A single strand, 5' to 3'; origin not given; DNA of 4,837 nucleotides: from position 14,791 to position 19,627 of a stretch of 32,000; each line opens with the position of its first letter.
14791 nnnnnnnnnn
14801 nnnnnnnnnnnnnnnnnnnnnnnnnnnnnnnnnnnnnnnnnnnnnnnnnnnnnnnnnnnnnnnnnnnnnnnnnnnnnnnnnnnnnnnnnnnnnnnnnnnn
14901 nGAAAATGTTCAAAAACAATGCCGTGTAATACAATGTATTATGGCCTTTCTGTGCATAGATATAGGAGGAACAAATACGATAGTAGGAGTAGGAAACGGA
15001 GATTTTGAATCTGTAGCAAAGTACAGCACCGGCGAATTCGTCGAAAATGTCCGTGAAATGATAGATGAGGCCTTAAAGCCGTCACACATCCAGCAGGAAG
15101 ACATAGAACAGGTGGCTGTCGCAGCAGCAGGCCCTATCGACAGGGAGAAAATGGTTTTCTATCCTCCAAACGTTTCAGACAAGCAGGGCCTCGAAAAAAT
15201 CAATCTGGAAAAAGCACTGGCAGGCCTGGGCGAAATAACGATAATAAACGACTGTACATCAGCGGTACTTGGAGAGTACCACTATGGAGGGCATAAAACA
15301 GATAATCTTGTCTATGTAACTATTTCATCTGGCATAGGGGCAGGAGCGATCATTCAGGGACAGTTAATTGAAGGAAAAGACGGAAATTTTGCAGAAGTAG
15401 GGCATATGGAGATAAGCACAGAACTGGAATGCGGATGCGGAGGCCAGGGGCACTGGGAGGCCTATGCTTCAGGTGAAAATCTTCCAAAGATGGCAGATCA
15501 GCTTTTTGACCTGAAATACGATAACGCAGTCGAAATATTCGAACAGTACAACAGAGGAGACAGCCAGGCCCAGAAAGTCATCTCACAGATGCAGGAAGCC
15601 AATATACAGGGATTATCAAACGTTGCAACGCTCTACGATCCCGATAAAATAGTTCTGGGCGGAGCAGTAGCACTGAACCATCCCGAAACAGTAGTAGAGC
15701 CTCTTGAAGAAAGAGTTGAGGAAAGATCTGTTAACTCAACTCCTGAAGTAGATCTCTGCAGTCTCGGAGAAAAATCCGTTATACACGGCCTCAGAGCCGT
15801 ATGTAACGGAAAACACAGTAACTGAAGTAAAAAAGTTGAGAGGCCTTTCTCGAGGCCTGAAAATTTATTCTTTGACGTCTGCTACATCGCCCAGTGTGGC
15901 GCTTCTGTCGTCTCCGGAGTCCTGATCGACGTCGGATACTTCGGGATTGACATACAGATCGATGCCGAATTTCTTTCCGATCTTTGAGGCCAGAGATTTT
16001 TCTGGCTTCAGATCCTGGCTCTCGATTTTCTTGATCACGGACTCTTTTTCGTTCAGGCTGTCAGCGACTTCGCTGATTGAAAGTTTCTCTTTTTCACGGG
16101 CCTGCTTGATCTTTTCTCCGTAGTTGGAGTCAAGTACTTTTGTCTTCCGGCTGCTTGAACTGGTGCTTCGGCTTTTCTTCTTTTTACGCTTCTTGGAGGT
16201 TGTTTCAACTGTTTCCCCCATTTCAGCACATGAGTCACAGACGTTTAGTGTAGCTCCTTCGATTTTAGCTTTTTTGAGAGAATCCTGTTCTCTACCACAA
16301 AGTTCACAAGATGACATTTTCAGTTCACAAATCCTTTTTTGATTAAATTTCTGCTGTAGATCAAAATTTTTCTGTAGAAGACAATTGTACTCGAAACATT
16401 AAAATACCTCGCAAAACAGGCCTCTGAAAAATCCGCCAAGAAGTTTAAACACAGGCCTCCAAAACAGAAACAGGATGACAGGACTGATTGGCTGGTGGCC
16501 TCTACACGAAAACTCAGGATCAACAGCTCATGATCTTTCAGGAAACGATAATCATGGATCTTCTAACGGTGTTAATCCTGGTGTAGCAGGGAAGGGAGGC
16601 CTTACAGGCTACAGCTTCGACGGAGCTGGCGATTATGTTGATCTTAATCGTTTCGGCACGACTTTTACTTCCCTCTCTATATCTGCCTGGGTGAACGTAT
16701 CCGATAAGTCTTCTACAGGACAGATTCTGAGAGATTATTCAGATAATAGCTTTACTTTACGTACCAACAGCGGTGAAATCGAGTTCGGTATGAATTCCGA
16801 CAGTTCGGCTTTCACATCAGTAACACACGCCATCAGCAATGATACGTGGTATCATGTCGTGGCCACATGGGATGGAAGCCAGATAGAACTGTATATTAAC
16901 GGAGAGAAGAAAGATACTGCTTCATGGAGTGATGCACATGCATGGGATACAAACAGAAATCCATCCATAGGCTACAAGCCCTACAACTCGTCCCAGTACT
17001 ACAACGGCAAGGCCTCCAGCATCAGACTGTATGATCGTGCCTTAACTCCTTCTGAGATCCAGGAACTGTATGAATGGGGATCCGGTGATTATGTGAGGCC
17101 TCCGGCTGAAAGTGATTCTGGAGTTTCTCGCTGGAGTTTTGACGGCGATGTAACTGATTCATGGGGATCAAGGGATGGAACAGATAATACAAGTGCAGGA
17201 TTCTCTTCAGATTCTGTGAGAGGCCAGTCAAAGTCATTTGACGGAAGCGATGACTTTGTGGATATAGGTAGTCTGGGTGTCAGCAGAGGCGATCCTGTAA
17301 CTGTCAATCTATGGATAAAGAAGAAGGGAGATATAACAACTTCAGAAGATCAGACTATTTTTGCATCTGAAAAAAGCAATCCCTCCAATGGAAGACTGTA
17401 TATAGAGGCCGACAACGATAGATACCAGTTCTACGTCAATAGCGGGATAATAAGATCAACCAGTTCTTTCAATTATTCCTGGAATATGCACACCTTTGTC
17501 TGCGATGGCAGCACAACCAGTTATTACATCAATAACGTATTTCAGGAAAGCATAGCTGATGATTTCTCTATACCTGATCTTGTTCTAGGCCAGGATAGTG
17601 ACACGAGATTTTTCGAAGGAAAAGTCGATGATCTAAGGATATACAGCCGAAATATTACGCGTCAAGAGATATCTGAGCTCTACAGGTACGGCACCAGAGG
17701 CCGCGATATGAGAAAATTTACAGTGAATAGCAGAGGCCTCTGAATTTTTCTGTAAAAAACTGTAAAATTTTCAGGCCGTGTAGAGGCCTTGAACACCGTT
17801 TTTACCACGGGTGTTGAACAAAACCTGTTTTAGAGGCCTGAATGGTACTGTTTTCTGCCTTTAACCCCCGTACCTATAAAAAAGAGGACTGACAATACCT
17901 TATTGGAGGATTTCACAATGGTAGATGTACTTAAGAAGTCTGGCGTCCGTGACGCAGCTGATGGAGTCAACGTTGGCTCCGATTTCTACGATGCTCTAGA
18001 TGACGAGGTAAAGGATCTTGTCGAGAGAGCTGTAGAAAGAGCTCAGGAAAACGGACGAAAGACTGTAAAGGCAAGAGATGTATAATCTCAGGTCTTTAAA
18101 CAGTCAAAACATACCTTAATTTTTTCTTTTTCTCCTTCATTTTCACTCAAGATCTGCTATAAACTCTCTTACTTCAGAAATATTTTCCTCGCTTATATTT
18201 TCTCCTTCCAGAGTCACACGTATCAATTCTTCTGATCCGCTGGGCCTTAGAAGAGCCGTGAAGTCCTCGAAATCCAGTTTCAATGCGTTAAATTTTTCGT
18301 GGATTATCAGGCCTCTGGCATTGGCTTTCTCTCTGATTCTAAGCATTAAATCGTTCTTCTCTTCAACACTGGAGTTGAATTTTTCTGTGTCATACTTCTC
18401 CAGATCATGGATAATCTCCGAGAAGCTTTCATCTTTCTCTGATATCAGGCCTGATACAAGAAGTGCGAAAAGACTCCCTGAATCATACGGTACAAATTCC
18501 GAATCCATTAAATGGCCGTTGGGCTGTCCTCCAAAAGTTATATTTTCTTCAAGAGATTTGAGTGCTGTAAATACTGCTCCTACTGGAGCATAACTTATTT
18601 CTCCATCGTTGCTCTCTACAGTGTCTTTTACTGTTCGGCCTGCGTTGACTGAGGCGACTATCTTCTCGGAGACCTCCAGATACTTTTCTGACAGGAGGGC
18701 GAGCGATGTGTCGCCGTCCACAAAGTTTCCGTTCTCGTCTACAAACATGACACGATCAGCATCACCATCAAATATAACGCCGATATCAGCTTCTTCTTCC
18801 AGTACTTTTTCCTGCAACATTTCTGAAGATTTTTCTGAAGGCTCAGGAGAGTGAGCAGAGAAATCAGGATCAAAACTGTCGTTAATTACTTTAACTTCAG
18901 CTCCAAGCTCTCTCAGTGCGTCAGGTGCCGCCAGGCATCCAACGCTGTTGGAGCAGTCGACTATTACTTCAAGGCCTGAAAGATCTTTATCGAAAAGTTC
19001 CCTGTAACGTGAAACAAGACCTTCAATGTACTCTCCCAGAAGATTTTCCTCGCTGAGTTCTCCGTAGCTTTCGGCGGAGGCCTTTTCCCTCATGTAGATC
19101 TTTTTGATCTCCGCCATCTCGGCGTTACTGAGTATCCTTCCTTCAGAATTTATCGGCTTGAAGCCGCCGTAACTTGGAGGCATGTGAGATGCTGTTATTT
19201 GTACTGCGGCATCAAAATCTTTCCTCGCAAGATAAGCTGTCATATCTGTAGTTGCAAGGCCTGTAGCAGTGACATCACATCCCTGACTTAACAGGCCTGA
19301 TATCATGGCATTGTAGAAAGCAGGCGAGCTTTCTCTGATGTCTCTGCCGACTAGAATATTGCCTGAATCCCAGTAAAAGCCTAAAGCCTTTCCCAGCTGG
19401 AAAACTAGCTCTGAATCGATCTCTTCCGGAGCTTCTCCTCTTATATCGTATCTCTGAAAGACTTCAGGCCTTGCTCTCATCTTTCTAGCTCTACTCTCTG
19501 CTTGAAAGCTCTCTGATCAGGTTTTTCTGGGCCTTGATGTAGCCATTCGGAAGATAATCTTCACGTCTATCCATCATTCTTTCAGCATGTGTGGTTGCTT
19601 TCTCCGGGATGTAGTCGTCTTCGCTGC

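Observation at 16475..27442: Mosaic LamG paralogs in direct orientation bracket an ~8.3-kb nucleotide-sugar island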

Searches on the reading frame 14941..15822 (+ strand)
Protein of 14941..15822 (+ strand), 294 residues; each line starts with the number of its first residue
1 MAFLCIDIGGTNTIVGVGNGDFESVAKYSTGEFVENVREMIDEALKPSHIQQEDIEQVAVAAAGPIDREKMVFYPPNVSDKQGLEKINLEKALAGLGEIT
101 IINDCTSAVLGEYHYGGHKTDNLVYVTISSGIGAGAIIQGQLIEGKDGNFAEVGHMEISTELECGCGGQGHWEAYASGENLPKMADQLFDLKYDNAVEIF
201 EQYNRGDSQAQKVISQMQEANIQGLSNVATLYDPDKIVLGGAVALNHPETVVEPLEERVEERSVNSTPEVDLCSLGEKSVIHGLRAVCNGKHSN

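Call 7: search_protein_families(library=pfam, proteins=[window:14941-15822:+], max_evalue=0.01)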
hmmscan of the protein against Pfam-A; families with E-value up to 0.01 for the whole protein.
window:14941-15822:+ (294 aa): 3 families
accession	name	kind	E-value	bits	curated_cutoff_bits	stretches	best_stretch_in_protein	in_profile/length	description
PF00480.26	ROK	-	4e-44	151.7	22.9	1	4-269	2-268/294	ROK family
PF02685.22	Glucokinase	-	1.4e-06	28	22.1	1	5-111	2-105/314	Glucokinase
PF01869.26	BcrAD_BadFG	-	0.0058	16.6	31.5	0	6-64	3-71/271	BadF/BadG/BcrA/BcrD ATPase family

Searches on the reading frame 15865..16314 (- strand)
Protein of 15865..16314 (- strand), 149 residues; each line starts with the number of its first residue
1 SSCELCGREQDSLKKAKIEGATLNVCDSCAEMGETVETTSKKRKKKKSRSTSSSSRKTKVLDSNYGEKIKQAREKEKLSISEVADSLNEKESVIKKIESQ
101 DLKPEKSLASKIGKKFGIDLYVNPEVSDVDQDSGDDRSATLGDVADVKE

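Call 7: search_protein_families(library=pfam, proteins=[window:15865-16314:-], max_evalue=0.01)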
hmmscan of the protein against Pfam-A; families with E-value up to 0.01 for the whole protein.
window:15865-16314:- (149 aa): 5 families
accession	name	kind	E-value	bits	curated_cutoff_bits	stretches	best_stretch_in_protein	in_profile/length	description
PF24250.1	HVO_2718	-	1.1e-10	41.9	30.3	1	2-59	17-74/173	Transcription regulator HVO_2718-like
PF01381.28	HTH_3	-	7.9e-07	29.5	23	1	69-120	1-52/55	Helix-turn-helix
PF13413.12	HTH_25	-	0.00015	22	24.6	1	70-103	3-36/62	Helix-turn-helix domain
PF12844.13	HTH_19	-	0.00031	21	30.2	1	66-119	1-54/64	Helix-turn-helix domain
PF06689.19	zf-C4_ClpX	-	0.0058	16.9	27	0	2-33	2-33/39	ClpX C4-type zinc finger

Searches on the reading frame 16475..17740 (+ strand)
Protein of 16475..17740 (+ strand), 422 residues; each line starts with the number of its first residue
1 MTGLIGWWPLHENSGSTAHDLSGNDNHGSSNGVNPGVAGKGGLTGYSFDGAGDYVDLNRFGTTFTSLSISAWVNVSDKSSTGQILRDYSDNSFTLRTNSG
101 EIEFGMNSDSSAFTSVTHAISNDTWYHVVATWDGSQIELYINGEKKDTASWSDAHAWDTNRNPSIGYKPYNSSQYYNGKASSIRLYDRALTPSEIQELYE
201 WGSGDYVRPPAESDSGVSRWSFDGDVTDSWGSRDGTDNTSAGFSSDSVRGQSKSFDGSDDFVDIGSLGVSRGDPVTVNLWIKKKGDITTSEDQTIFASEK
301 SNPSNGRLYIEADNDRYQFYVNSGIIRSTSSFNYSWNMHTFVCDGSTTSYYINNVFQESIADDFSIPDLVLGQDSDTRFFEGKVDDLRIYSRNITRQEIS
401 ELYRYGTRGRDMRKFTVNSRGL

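Call 7: search_protein_families(library=pfam, proteins=[window:16475-17740:+], max_evalue=0.01)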
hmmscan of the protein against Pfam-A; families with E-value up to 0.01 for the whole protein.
window:16475-17740:+ (422 aa): 3 families
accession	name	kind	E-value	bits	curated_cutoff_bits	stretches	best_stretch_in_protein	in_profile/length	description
PF13385.13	Laminin_G_3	-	8.9e-43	146.5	27.6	2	49-196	1-151/151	Concanavalin A-like lectin/glucanases superfamily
PF00354.24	Pentaxin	-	1.9e-06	28.2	25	1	94-201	57-169/194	Pentaxin family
PF02210.31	Laminin_G_2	-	0.00025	21.9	22.9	1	90-167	18-98/126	Laminin G domain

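Call 10: search_protein_families(library=ncbifam, proteins=[window:16475-17740:+], max_evalue=0.001)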
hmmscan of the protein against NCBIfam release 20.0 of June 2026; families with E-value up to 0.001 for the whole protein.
window:16475-17740:+ (422 aa): 1 family
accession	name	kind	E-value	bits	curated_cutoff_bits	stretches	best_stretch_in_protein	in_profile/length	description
NF052521.1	TafC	equivalog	1.3e-10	41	410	1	109-204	273-368/373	TafC family fimbrial protein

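Call 13: find_encoding_contigs(protein=window:16475-17740:+, flank=10000, max_places=10)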
Protein window:16475-17740:+ (422 aa): no gene with exactly this product is on record in the collection.

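Call 35: search_protein_families(library=phrogs, proteins=[window:16475-17740:+], max_evalue=0.01)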
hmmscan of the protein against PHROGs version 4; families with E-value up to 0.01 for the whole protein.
window:16475-17740:+ (422 aa): 15 families
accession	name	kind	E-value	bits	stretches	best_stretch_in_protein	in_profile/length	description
phrog_8510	-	head and packaging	5.6e-26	91.6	2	17-203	706-901/1348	virion structural protein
phrog_18503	-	unknown function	5.7e-18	65.6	1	3-207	503-715/844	-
phrog_3545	-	unknown function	4.8e-13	49.1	2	68-196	821-970/1115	-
phrog_24074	-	unknown function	6.7e-13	48.8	1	13-209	158-361/892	-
phrog_17347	-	unknown function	1.6e-10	42.2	1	88-202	94-208/312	-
phrog_701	-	head and packaging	3.1e-09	34.1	1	60-187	4080-4207/6136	virion structural protein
phrog_22373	-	unknown function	1.4e-07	31.3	1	110-202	330-425/688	-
phrog_38322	-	unknown function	1.5e-07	31.7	1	90-176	388-476/506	-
phrog_19601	-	tail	6e-06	24.6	1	65-153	1796-1888/2043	baseplate wedge subunit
phrog_14220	-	unknown function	6.1e-06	26.6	0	113-198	100-180/401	-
phrog_13163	-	tail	1.3e-05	24.3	1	60-173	573-687/976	baseplate wedge subunit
phrog_1469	-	tail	0.00043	18.3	1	89-151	595-656/2607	baseplate wedge subunit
phrog_17320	-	unknown function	0.00057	18.7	1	72-218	961-1108/1373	-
phrog_37978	-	unknown function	0.0015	18.4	1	118-225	273-381/564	-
phrog_8147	-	tail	0.0036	17.5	0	108-197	350-435/436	tail fiber protein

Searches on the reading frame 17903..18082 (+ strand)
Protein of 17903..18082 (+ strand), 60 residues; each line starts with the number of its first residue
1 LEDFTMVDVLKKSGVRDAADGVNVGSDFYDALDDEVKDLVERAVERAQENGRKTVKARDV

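Call 35: search_protein_families(library=phrogs, proteins=[window:17903-18082:+], max_evalue=0.01)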
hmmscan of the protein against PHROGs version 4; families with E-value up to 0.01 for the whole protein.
window:17903-18082:+ (60 aa): 0 families

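Call 76: search_protein_families(library=pfam, proteins=[window:17903-18082:+], max_evalue=0.1)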
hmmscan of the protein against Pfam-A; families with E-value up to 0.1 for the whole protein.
window:17903-18082:+ (60 aa): 3 families
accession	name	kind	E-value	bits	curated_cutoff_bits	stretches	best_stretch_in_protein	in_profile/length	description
PF09123.17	DUF1931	-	0.0026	18.4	21.8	1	27-60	20-53/138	Domain of unknown function (DUF1931)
PF00808.29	CBFD_NFYB_HMF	-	0.0037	17.9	21.4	1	35-60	36-61/65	Histone-like transcription factor (CBF/NF-Y) and archaeal histone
PF03480.18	DctP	-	0.018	14.8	23.4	1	22-58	209-245/286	Bacterial extracellular solute-binding protein, family 7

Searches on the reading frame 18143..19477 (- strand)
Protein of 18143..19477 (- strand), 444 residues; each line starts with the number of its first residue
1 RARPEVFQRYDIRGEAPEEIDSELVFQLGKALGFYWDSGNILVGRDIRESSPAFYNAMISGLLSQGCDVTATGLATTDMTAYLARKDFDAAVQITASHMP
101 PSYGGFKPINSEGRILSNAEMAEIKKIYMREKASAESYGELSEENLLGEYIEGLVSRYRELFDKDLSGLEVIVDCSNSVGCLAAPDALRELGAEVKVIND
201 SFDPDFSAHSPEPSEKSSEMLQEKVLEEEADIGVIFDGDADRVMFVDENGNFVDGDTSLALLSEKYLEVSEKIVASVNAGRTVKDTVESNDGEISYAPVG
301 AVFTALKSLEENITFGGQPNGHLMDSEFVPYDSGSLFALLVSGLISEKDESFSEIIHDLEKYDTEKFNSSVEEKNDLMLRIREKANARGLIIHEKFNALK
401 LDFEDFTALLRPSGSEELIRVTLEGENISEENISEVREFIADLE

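Call 8: search_protein_families(library=pfam, proteins=[window:18143-19477:-], max_evalue=0.01)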
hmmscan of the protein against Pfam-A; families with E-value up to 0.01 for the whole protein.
window:18143-19477:- (444 aa): 4 families
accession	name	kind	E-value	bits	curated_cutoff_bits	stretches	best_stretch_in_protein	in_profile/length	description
PF02878.22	PGM_PMM_I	-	6.3e-30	104.1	22.5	1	6-132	3-135/138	Phosphoglucomutase/phosphomannomutase, alpha/beta/alpha domain I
PF02879.22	PGM_PMM_II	-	1.9e-23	83.4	29.3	1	150-250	3-103/103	Phosphoglucomutase/phosphomannomutase, alpha/beta/alpha domain II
PF02880.22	PGM_PMM_III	-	1.9e-12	47.7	20.7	1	254-362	1-115/115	Phosphoglucomutase/phosphomannomutase, alpha/beta/alpha domain III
PF00408.26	PGM_PMM_IV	-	0.00015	22.2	23.1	1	371-442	6-67/68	Phosphoglucomutase/phosphomannomutase, C-terminal domain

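Call 10: search_protein_families(library=ncbifam, proteins=[window:18143-19477:-], max_evalue=0.001)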
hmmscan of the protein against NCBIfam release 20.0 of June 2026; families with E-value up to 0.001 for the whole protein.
window:18143-19477:- (444 aa): 6 families
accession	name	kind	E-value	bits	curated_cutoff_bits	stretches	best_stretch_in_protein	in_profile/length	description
TIGR03990.1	Arch_GlmM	equivalog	2.6e-104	349.6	439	1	6-428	3-430/444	phosphoglucosamine mutase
NF007088.0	PRK09542.1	equivalog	1.5e-61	208.8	618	1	5-440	10-449/456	phosphomannomutase/phosphoglucomutase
TIGR01455.1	glmM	equivalog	1.8e-61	208.2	447.55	1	12-438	6-434/442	phosphoglucosamine mutase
NF046027.1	PhglucPhmanMutPgmG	equivalog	8.7e-48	163.1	600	1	4-425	7-433/460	phosphoglucomutase/phosphomannomutase PgmG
NF011943.0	PRK15414.1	subfamily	1.3e-40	139.8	801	1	6-426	6-437/456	phosphomannomutase CpsG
NF005737.0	PRK07564.1-1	equivalog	1.4e-07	30.5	378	1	168-267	205-306/543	alpha-D-glucose phosphate-specific phosphoglucomutase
